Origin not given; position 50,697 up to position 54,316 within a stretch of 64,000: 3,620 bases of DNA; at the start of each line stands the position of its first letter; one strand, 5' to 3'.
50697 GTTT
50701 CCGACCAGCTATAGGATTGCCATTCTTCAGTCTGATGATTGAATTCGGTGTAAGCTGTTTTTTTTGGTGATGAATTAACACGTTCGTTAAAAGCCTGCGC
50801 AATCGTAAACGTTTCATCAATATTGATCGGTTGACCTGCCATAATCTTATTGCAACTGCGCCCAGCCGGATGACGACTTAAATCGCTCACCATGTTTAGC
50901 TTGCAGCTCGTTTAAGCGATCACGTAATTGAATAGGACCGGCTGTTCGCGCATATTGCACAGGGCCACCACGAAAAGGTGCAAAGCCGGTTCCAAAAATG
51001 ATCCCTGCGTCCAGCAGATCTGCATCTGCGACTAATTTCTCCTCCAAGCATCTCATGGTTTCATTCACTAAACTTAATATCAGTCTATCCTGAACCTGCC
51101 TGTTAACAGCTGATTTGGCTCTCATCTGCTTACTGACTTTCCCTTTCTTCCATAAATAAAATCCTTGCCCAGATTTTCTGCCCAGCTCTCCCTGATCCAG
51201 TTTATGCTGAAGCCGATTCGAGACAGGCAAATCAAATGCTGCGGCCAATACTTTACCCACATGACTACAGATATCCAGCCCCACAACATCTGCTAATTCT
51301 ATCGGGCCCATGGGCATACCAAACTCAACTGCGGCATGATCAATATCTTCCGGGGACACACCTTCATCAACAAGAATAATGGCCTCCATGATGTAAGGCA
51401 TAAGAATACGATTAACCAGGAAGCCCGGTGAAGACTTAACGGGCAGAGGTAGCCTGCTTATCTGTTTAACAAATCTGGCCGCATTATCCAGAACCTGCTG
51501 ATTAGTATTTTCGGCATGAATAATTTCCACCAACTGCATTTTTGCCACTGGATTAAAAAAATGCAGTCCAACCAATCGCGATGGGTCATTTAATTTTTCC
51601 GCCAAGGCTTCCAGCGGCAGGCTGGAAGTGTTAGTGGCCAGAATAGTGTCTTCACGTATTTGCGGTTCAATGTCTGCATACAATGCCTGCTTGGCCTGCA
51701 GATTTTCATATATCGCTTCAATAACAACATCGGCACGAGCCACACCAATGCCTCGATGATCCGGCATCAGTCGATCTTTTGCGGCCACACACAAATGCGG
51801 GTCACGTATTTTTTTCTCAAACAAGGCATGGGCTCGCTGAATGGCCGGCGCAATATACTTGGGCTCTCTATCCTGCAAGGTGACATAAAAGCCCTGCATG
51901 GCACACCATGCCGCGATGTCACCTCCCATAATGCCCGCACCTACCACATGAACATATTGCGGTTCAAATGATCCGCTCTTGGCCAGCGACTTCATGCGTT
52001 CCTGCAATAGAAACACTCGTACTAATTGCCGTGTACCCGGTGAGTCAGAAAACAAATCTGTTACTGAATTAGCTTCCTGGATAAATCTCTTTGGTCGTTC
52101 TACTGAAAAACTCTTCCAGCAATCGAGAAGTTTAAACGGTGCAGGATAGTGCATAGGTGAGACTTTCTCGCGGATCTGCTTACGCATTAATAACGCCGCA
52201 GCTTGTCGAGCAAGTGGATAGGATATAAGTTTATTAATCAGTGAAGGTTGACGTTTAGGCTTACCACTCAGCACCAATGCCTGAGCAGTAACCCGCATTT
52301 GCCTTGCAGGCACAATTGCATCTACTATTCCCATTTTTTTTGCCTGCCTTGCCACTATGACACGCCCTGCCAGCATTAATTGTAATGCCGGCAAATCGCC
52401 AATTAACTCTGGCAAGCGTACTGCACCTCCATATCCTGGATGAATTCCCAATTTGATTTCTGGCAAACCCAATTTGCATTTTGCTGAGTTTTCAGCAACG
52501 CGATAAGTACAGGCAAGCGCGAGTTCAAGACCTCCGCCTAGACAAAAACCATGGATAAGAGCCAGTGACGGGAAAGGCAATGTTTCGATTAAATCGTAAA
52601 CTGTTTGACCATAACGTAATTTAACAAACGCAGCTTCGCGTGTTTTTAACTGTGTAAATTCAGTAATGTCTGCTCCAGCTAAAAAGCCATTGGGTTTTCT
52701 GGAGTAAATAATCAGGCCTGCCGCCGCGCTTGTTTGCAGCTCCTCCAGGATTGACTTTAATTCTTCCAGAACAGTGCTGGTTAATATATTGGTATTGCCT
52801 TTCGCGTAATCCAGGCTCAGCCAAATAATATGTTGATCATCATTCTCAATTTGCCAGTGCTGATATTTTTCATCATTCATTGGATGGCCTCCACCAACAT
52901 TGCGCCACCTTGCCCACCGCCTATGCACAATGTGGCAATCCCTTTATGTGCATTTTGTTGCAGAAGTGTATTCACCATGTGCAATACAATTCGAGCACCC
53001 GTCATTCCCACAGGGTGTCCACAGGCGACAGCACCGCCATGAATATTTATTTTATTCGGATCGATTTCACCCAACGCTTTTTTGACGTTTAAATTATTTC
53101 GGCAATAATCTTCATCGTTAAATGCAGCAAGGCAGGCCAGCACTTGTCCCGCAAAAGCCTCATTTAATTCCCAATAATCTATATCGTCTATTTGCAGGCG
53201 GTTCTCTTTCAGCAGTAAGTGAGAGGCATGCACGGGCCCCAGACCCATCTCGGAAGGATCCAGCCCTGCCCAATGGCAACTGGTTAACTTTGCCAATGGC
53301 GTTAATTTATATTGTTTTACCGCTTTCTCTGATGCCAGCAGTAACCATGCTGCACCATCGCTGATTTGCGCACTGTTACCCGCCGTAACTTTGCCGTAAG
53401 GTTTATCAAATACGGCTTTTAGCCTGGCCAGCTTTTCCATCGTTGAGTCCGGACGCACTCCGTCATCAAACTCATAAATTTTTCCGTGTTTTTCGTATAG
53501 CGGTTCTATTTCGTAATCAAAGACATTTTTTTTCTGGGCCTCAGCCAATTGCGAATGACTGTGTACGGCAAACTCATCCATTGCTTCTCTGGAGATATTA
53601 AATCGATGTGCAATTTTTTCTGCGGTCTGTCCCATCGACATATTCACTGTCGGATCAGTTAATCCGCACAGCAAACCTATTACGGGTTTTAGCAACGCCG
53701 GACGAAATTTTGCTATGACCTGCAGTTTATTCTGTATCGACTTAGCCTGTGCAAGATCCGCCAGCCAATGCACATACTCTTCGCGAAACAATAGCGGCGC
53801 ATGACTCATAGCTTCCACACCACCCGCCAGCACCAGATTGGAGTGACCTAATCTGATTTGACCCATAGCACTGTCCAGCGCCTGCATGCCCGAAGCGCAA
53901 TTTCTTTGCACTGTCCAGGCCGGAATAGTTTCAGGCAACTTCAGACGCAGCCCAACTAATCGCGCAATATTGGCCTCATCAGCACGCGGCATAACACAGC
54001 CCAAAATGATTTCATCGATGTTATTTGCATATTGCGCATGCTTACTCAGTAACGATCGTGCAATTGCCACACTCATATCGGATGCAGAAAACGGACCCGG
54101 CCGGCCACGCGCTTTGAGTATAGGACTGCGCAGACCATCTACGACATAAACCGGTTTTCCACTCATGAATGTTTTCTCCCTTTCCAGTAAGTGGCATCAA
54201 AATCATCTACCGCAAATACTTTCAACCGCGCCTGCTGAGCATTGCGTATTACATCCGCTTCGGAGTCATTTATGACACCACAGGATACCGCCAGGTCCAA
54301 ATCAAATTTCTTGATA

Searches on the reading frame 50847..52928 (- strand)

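Call 99: search_protein_families(library=pfam, proteins=[window:50847-52928:-], max_evalue=0.00001)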
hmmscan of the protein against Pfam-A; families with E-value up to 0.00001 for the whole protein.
window:50847-52928:- (693 aa): 4 families
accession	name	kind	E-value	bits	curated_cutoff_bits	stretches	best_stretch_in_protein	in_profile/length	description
PF02737.24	3HCDH_N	-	1.7e-46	158.8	22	1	326-498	2-178/180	3-hydroxyacyl-CoA dehydrogenase, NAD binding domain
PF00378.25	ECH_1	-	8.2e-32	110.9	27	1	45-217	16-185/251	Enoyl-CoA hydratase/isomerase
PF00725.27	3HCDH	-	8.9e-30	103.5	22.1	1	502-592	1-96/97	3-hydroxyacyl-CoA dehydrogenase, C-terminal domain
PF16113.10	ECH_2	-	4.7e-23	82.6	27.2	1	46-255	12-225/335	Enoyl-CoA hydratase/isomerase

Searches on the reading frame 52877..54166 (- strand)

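Call 99: search_protein_families(library=pfam, proteins=[window:52877-54166:-], max_evalue=0.00001)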
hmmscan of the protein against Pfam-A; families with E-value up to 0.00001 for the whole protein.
window:52877-54166:- (429 aa): 3 families
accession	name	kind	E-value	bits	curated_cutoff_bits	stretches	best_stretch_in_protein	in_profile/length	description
PF00108.29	Thiolase_N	-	1.2e-62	212.2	26.4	1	6-280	1-259/260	Thiolase, N-terminal domain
PF02803.24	Thiolase_C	-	6.7e-41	139.2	27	1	288-426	1-122/123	Thiolase, C-terminal domain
PF00109.32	ketoacyl-synt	-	8.4e-08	32.5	20.8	1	82-122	166-206/252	Beta-ketoacyl synthase, N-terminal domain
